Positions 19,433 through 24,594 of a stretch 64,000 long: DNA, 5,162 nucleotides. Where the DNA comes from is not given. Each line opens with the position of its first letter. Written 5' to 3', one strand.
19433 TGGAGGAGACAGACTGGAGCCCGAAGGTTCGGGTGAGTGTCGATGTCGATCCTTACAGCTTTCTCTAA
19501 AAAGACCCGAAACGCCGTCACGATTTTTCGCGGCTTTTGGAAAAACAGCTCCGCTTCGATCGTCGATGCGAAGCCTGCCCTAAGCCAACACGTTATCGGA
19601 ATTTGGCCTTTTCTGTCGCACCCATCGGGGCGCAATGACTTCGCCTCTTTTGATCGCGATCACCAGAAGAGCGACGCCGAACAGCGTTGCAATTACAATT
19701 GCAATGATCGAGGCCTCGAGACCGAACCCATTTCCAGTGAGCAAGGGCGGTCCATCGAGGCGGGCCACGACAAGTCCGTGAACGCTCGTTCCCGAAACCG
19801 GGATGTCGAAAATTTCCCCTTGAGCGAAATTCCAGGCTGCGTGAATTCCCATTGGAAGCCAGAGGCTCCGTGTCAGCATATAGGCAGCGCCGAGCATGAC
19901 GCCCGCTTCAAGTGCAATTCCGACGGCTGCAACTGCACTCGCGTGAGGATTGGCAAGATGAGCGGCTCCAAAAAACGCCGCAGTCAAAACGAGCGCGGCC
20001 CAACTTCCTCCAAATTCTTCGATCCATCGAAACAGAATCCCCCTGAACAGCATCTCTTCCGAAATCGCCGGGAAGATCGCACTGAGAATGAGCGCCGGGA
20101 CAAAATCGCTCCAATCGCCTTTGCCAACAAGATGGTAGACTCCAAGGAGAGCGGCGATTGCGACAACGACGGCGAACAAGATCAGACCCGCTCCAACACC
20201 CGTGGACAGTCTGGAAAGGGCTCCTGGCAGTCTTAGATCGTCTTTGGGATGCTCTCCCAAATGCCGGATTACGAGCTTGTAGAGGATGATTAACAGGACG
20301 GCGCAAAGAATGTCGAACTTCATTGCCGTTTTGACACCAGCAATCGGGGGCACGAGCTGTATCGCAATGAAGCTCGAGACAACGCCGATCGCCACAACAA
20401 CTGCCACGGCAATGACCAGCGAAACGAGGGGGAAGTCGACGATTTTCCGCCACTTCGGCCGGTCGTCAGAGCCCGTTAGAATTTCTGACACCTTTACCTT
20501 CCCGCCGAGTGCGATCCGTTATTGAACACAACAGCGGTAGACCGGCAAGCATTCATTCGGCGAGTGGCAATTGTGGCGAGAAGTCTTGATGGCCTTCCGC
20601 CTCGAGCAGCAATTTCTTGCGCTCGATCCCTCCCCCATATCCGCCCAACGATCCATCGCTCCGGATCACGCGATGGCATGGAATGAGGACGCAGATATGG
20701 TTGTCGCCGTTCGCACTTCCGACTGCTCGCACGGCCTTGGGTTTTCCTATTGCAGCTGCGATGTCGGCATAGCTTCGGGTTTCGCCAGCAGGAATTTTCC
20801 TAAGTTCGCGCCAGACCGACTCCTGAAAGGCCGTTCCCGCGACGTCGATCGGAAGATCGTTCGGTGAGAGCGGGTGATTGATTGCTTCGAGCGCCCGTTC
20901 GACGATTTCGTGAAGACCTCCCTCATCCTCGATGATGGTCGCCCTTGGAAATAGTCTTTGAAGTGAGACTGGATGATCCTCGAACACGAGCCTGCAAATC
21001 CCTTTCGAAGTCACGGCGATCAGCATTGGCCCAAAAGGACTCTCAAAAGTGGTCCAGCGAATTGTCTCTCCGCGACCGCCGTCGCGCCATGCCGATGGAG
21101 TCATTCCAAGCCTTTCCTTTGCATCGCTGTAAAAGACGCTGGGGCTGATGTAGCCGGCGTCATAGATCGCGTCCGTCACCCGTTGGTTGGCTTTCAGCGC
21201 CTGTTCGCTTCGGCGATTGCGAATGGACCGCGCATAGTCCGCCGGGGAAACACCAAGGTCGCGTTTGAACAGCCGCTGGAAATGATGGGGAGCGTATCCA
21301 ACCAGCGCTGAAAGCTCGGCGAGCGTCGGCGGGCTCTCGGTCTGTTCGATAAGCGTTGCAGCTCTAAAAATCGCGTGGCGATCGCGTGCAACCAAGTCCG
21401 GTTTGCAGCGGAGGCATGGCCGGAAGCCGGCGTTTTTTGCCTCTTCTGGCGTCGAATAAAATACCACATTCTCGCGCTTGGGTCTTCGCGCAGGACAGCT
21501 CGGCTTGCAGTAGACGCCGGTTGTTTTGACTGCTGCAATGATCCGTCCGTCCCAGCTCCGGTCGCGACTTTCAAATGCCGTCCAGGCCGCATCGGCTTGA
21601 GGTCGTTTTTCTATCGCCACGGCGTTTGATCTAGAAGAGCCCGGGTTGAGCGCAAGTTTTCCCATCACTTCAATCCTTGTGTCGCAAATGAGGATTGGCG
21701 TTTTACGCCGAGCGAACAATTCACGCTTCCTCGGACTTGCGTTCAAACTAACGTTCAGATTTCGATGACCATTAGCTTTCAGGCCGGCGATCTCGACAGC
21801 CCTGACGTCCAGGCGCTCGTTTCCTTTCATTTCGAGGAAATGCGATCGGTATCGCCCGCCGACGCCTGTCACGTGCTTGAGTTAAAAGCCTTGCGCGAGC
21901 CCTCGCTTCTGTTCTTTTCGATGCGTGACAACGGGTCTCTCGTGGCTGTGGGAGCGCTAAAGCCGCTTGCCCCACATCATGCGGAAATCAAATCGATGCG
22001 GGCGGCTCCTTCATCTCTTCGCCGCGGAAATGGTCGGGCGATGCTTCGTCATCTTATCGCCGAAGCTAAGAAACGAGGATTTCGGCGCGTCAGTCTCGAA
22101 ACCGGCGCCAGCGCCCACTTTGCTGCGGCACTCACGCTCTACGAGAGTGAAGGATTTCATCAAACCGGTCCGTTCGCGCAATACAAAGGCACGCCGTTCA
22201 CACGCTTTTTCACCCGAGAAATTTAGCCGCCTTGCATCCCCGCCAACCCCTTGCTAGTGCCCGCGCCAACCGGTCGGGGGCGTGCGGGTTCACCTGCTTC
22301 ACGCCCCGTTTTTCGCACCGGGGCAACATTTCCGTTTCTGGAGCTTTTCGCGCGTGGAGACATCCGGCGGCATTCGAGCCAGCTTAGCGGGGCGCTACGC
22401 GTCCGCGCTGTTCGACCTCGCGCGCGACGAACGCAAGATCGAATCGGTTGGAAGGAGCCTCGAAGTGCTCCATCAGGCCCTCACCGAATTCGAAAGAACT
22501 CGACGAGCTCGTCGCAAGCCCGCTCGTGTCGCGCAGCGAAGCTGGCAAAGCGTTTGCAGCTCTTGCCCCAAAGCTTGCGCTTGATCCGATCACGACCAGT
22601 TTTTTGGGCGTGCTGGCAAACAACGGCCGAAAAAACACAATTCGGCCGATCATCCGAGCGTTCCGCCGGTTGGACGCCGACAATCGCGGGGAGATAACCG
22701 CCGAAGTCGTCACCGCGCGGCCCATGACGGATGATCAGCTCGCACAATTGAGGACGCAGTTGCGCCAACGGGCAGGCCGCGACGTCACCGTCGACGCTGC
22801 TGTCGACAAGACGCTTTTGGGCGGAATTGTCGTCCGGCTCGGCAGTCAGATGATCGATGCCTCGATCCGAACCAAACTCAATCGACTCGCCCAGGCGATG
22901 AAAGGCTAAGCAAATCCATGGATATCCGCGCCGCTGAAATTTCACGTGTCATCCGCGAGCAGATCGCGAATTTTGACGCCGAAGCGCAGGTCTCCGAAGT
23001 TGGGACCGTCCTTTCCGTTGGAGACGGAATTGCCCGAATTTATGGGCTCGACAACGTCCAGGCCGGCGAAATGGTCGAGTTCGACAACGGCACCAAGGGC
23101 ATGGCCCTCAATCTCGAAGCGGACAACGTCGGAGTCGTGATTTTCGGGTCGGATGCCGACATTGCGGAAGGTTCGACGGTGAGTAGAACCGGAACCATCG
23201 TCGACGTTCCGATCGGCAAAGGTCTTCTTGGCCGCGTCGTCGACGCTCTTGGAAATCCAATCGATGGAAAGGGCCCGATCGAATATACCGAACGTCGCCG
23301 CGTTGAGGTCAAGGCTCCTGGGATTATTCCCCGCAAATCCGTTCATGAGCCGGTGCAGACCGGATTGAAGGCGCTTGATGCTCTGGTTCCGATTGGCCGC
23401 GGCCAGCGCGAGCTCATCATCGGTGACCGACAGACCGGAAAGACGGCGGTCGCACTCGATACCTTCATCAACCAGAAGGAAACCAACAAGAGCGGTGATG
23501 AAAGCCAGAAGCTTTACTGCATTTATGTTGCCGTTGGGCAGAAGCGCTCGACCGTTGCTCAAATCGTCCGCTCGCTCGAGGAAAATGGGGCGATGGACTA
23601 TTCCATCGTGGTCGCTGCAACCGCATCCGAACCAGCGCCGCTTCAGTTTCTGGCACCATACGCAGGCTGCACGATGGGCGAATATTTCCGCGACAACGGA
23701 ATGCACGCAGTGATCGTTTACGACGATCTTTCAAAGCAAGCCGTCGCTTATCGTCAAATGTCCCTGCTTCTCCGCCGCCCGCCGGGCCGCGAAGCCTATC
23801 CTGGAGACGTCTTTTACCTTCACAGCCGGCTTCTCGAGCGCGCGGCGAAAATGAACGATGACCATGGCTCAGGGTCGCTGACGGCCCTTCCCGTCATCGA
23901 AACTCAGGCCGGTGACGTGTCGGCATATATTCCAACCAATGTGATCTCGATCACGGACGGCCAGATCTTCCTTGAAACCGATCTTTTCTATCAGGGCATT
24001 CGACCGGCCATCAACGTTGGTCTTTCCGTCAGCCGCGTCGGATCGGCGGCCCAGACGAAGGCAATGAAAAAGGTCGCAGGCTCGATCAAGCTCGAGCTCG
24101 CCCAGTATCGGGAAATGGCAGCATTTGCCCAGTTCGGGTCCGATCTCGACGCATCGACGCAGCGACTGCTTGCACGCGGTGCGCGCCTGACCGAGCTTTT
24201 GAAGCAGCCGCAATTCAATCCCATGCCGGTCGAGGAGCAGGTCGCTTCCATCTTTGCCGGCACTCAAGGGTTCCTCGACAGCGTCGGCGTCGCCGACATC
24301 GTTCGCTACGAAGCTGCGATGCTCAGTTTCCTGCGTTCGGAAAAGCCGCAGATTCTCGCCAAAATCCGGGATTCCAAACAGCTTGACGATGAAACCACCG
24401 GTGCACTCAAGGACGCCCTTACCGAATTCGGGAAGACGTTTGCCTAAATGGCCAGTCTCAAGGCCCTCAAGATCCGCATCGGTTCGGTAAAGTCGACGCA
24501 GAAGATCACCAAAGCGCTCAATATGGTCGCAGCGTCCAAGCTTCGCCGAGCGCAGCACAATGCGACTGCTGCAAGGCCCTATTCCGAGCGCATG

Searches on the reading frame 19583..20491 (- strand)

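Call 55: search_protein_families(library=pfam, proteins=[window:19583-20491:-], max_evalue=0.00001)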
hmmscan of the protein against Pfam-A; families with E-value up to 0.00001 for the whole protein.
window:19583-20491:- (303 aa): 1 family
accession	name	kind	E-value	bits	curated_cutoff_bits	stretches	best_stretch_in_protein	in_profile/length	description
PF02517.21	Rce1-like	-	8.5e-21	74.5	22.4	1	129-222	3-92/93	Type II CAAX prenyl endopeptidase Rce1-like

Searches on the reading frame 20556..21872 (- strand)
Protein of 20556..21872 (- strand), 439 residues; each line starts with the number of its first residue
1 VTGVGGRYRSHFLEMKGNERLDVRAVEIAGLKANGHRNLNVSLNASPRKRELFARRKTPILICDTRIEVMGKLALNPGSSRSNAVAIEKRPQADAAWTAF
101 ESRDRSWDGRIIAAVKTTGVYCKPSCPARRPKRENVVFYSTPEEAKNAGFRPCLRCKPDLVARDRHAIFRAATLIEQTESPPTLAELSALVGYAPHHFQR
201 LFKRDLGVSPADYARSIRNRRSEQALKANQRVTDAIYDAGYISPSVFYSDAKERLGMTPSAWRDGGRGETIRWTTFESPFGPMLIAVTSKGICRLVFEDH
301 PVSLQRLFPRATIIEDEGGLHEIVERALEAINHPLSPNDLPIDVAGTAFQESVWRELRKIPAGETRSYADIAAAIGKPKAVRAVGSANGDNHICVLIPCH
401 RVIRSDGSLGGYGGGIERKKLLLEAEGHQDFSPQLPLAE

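Call 55: search_protein_families(library=pfam, proteins=[window:20556-21872:-], max_evalue=0.00001)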
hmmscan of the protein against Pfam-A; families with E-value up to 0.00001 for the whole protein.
window:20556-21872:- (439 aa): 4 families
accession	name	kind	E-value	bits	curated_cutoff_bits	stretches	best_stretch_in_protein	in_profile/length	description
PF01035.26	DNA_binding_1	-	1.2e-34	118.4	27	1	348-427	1-80/81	6-O-methylguanine DNA methyltransferase, DNA binding domain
PF02805.21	Ada_Zn_binding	-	2e-29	101.8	23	1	96-159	2-65/65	Metal binding domain of Ada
PF12833.13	HTH_18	-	8.7e-16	58.4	33.6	1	187-264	1-79/80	Helix-turn-helix domain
PF00165.29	HTH_AraC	-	2.1e-13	50.5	26.6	1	227-263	6-41/42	Bacterial regulatory helix-turn-helix proteins, AraC family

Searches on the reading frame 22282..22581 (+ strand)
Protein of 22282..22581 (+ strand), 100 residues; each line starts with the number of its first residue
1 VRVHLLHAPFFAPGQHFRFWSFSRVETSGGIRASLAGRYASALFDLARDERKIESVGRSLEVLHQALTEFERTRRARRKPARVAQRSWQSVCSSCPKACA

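Call 57: search_protein_families(library=pfam, proteins=[window:22282-22581:+], max_evalue=0.01)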
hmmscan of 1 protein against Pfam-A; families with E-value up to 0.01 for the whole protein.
window:22282-22581:+ (100 aa): 1 family
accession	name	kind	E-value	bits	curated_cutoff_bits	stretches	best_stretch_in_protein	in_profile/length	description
PF00213.23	OSCP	-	1.2e-05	25.9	22.3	1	35-81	1-47/172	ATP synthase delta (OSCP) subunit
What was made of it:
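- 22282..22909 (+): atpH (delta/OSCP), first gene of the F1 operon. In this assembly it is split over two reading frames. OSCP profile positions 1-47 lie in ORF 22282-22584 (call 57).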

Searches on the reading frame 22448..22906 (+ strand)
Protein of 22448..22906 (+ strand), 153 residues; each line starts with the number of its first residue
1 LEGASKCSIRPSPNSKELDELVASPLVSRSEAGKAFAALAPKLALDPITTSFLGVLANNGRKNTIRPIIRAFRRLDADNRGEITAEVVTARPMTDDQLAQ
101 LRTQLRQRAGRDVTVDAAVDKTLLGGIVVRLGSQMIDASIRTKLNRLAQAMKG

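Call 55: search_protein_families(library=pfam, proteins=[window:22448-22906:+], max_evalue=0.00001)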
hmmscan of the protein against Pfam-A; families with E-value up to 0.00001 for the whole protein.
window:22448-22906:+ (153 aa): 1 family
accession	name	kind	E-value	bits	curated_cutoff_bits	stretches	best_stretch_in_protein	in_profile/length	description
PF00213.23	OSCP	-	6.3e-37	127.7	22.3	1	14-151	35-172/172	ATP synthase delta (OSCP) subunit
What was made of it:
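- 22282..22909 (+): Positions 35-172 lie in ORF 22448-22909 (call 55).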

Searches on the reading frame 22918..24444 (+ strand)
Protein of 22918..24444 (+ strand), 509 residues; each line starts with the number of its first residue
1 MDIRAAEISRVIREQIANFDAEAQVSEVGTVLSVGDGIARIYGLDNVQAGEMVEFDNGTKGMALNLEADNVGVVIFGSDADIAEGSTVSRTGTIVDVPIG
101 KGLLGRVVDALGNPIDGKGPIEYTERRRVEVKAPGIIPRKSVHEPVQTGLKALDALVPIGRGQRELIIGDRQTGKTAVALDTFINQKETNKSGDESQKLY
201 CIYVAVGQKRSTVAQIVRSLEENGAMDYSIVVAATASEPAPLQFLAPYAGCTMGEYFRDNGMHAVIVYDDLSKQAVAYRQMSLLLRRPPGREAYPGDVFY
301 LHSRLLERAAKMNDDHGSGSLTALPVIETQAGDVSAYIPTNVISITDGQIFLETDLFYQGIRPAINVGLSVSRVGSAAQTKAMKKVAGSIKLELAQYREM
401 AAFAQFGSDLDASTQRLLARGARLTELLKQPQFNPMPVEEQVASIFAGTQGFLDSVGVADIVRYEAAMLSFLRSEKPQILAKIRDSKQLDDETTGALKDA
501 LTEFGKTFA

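Call 55: search_protein_families(library=pfam, proteins=[window:22918-24444:+], max_evalue=0.00001)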
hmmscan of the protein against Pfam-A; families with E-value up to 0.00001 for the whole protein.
window:22918-24444:+ (509 aa): 3 families
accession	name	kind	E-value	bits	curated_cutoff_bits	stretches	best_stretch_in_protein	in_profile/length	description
PF00006.31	ATP-synt_ab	-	4.4e-82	275.3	29.5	1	149-372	1-213/213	ATP synthase alpha/beta family, nucleotide-binding domain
PF00306.32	ATP-synt_ab_C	-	5.2e-50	169.5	27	1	379-504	1-126/126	ATP synthase alpha/beta chain, C terminal domain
PF02874.29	ATP-synt_ab_N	-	9.6e-20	71.3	20.9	1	25-92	2-69/69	ATP synthase alpha/beta family, beta-barrel domain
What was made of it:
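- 22918..24447 (+): atpA (F1 alpha). Pfam ATP-synt_ab_N, ATP-synt_ab and ATP-synt_ab_C (call 55).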
